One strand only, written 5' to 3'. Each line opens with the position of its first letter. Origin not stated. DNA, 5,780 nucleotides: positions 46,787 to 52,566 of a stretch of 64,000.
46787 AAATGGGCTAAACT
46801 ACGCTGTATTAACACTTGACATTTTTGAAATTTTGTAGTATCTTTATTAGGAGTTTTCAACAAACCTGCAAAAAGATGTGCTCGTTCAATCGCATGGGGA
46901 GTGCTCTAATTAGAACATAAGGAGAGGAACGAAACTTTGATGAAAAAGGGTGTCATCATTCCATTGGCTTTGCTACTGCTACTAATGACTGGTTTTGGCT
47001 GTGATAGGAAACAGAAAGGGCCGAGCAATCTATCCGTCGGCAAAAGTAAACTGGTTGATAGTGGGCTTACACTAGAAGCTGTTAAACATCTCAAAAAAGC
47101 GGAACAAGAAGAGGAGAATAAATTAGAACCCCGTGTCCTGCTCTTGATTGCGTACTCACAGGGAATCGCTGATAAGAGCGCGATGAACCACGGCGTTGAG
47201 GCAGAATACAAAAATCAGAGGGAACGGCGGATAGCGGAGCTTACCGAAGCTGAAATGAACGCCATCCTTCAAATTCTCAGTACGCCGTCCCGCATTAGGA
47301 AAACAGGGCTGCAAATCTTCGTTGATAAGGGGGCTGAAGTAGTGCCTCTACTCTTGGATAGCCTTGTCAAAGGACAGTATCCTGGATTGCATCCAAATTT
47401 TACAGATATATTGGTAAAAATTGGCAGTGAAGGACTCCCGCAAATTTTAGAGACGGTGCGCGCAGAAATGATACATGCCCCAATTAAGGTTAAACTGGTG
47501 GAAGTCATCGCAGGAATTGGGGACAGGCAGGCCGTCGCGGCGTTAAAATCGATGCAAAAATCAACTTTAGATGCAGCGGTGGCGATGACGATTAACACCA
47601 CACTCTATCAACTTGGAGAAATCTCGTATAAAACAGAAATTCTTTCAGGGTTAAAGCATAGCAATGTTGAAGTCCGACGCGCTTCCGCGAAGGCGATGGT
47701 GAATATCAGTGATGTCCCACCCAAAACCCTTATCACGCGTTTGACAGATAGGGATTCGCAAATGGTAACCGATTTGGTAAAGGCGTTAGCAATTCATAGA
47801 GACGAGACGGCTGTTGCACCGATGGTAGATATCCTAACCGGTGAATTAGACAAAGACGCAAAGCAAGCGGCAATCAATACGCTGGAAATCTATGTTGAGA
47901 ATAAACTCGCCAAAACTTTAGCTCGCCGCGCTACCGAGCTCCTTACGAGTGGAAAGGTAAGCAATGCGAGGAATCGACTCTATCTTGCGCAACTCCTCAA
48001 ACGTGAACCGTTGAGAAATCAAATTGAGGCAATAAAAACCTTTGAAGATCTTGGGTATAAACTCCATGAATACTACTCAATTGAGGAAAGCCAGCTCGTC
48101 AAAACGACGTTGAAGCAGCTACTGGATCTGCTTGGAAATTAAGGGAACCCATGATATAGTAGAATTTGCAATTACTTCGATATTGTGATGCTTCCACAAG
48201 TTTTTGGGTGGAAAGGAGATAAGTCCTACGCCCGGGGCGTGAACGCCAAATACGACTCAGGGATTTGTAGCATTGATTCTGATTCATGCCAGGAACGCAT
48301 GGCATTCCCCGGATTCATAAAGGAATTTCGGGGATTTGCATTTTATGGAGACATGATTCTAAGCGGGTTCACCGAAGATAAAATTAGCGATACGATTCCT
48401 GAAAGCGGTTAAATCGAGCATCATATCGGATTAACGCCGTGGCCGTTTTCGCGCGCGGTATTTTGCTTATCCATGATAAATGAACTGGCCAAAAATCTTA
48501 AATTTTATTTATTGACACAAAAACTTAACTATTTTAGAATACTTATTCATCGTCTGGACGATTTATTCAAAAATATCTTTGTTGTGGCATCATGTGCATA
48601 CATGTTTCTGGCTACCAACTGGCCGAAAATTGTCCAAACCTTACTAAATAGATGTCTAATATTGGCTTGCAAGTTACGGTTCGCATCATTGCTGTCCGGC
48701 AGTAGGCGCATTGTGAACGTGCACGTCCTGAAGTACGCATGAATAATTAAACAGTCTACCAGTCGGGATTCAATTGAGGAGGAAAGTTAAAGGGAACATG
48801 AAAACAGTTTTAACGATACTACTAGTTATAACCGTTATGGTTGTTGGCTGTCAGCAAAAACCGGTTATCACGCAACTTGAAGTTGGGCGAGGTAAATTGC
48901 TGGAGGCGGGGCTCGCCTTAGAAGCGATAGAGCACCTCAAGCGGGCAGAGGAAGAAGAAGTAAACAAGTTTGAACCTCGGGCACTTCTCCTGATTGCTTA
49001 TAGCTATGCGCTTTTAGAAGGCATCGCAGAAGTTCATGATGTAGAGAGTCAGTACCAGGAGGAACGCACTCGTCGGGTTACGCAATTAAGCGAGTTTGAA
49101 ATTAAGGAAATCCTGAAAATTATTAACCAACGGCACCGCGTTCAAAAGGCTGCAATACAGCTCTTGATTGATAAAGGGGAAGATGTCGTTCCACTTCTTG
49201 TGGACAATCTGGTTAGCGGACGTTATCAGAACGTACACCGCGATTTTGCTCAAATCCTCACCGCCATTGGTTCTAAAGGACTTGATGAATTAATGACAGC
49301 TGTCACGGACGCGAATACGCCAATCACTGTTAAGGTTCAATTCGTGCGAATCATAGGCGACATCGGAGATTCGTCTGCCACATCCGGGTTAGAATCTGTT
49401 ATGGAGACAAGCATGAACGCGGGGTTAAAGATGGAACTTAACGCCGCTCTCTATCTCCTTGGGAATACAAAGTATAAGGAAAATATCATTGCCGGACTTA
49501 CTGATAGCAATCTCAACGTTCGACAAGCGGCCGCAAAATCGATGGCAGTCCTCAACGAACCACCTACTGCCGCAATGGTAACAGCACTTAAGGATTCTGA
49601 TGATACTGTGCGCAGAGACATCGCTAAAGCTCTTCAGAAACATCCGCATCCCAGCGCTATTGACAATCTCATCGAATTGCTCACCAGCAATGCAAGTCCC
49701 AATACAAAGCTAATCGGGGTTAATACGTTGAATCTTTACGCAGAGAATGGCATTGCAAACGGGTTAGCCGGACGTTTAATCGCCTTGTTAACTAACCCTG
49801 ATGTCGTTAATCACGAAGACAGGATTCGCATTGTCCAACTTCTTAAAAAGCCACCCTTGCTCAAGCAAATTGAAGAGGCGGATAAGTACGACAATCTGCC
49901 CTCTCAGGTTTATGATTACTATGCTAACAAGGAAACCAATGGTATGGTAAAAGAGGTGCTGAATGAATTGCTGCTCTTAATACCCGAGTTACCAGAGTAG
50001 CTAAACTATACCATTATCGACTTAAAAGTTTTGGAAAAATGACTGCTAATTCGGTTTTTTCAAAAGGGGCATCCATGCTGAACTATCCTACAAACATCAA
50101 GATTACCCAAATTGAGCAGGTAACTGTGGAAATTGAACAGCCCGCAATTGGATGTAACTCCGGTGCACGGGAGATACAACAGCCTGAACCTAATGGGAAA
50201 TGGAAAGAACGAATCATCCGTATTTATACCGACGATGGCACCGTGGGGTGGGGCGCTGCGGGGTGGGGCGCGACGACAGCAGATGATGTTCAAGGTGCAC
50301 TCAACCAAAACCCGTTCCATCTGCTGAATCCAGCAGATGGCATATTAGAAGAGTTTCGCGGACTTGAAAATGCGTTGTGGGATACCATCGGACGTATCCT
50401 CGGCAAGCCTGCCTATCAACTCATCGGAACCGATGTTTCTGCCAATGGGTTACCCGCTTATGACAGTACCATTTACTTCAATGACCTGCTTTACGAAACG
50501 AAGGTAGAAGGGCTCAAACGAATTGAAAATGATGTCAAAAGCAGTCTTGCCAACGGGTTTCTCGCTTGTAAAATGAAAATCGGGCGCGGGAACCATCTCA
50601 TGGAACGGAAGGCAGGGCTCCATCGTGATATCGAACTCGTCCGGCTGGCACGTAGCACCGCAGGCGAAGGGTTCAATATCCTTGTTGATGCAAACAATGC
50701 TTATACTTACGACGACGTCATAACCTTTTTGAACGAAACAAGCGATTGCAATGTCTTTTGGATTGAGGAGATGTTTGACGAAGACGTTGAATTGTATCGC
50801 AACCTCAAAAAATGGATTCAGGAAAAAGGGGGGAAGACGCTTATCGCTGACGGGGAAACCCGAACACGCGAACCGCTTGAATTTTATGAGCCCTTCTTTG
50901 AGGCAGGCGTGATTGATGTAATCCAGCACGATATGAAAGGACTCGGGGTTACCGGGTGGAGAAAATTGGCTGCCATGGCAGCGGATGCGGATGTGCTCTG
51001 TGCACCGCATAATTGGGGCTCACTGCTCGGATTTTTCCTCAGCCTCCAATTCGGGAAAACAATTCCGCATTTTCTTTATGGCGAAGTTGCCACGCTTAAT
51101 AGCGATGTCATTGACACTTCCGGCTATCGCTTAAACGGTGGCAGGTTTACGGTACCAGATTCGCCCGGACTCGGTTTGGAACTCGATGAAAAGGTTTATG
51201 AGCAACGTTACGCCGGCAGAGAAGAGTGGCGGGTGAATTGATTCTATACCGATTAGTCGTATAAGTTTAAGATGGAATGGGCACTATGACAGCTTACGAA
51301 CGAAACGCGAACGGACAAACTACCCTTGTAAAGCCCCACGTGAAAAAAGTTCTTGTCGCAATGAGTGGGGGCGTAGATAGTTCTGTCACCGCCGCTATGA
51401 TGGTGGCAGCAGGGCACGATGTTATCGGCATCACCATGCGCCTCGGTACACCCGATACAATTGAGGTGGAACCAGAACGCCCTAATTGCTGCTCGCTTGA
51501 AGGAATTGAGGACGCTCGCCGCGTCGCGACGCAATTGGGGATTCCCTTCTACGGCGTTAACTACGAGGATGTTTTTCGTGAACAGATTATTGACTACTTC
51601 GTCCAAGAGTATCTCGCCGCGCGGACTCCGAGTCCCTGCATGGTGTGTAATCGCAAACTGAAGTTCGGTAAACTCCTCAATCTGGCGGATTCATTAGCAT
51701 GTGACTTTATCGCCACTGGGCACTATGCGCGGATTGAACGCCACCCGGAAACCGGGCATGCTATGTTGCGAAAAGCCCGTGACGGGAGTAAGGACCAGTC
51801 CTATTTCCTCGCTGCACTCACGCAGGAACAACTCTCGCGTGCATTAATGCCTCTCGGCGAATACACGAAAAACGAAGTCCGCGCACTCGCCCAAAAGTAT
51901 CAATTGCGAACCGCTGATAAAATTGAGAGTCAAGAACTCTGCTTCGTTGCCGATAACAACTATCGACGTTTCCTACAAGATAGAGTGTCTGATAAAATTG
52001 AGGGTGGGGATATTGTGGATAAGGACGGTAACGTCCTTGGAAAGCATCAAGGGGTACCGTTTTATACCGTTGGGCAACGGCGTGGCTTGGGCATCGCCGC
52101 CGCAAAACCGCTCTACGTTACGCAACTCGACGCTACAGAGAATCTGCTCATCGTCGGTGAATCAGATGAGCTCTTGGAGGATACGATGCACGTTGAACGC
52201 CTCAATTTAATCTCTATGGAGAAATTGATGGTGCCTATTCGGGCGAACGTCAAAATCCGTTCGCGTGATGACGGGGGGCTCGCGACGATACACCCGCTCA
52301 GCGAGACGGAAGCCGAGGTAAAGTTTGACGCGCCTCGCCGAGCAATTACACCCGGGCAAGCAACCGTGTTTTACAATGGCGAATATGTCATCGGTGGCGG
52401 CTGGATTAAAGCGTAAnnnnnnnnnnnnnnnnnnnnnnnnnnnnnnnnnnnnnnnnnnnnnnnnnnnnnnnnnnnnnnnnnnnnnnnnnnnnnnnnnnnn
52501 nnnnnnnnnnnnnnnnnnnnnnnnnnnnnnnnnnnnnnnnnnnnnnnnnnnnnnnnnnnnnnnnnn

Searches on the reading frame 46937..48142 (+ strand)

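Call 15: search_protein_families(library=pfam, proteins=[window:46937-48142:+], max_evalue=0.001)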
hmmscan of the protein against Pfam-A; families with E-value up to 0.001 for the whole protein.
window:46937-48142:+ (401 aa): 1 family
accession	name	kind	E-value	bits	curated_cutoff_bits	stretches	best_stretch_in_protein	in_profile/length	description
PF13646.12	HEAT_2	-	2.4e-08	34.6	27.7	1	235-316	4-87/88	HEAT repeats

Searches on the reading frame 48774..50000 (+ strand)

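Call 15: search_protein_families(library=pfam, proteins=[window:48774-50000:+], max_evalue=0.001)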
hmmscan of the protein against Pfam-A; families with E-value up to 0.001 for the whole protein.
window:48774-50000:+ (408 aa): 3 families
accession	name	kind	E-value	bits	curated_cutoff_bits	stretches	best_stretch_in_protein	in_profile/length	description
PF13646.12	HEAT_2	-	1.3e-15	57.8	27.7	1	238-309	4-77/88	HEAT repeats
PF03130.22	HEAT_PBS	-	2.4e-05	24.9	20.9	0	279-304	1-26/27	PBS lyase HEAT-like repeat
PF02985.28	HEAT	-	6.2e-05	23.3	23.5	0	238-260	5-27/31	HEAT repeat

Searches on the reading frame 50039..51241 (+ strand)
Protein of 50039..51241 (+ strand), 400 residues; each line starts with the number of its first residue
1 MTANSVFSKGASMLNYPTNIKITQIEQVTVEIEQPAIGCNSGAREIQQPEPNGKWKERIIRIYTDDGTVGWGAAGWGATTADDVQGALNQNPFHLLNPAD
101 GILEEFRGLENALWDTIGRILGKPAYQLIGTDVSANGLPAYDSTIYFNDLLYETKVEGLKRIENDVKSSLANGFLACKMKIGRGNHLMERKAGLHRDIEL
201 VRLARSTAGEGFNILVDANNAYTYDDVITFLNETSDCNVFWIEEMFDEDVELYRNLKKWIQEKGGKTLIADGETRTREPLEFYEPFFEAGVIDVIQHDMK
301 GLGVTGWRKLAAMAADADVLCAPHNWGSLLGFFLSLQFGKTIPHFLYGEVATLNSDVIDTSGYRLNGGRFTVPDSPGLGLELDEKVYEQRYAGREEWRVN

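Call 15: search_protein_families(library=pfam, proteins=[window:50039-51241:+], max_evalue=0.001)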
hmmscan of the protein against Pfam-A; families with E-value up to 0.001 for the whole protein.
window:50039-51241:+ (400 aa): 2 families
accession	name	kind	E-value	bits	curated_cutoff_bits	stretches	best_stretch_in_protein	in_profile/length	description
PF13378.12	MR_MLE_C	-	5.6e-40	137.8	29.4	1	165-385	5-218/219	Enolase C-terminal domain-like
PF02746.21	MR_MLE_N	-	0.0003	21.4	22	0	108-130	95-117/117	Mandelate racemase / muconate lactonizing enzyme, N-terminal domain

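Call 67: find_encoding_contigs(protein=window:50039-51241:+, flank=10000, max_places=10)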
Protein window:50039-51241:+ (400 aa): no gene with exactly this product is on record in the collection.

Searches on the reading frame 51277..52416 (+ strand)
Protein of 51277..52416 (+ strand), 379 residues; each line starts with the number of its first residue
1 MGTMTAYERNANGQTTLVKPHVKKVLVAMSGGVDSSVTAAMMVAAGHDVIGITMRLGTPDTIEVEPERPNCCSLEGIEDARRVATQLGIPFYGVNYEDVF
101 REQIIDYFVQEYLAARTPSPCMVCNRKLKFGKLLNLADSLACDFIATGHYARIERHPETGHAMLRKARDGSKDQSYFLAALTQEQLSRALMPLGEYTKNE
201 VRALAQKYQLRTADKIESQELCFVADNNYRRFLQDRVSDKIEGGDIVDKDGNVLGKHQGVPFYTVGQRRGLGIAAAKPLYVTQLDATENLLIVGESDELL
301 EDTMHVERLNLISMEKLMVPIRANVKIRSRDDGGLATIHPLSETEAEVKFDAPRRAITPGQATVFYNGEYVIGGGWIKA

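Call 15: search_protein_families(library=pfam, proteins=[window:51277-52416:+], max_evalue=0.001)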
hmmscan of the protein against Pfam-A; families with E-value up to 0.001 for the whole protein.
window:51277-52416:+ (379 aa): 5 families
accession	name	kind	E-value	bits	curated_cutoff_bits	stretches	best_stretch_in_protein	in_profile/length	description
PF03054.22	tRNA_Me_trans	-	5.8e-72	242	20.6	1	23-225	1-201/202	tRNA methyl transferase HUP domain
PF20259.3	tRNA_Me_trans_M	-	8.5e-20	70.5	27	1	231-295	2-66/66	tRNA methyl transferase PRC-barrel domain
PF20258.4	tRNA_Me_trans_C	-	6.4e-16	58.9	20.6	1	302-377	2-77/77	Aminomethyltransferase beta-barrel domain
PF02540.23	NAD_synthase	-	1.2e-05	25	21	1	17-98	13-83/242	NAD synthase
PF06508.19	QueC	-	0.00092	19.2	22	0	24-209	1-174/210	Queuosine biosynthesis protein QueC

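Call 66: find_encoding_contigs(protein=window:51277-52416:+, flank=10000, max_places=10)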
Protein window:51277-52416:+ (379 aa): 1 contig read that carries it; 1 place shown.
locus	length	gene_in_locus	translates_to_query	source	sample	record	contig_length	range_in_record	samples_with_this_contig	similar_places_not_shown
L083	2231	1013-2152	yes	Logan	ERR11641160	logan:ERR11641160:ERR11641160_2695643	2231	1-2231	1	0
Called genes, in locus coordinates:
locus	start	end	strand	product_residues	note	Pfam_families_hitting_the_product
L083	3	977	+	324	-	?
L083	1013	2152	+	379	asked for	PF02540:NAD_synthase (faint), PF03054:tRNA_Me_trans, PF20259:tRNA_Me_trans_M, PF20258:tRNA_Me_trans_C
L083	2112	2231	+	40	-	?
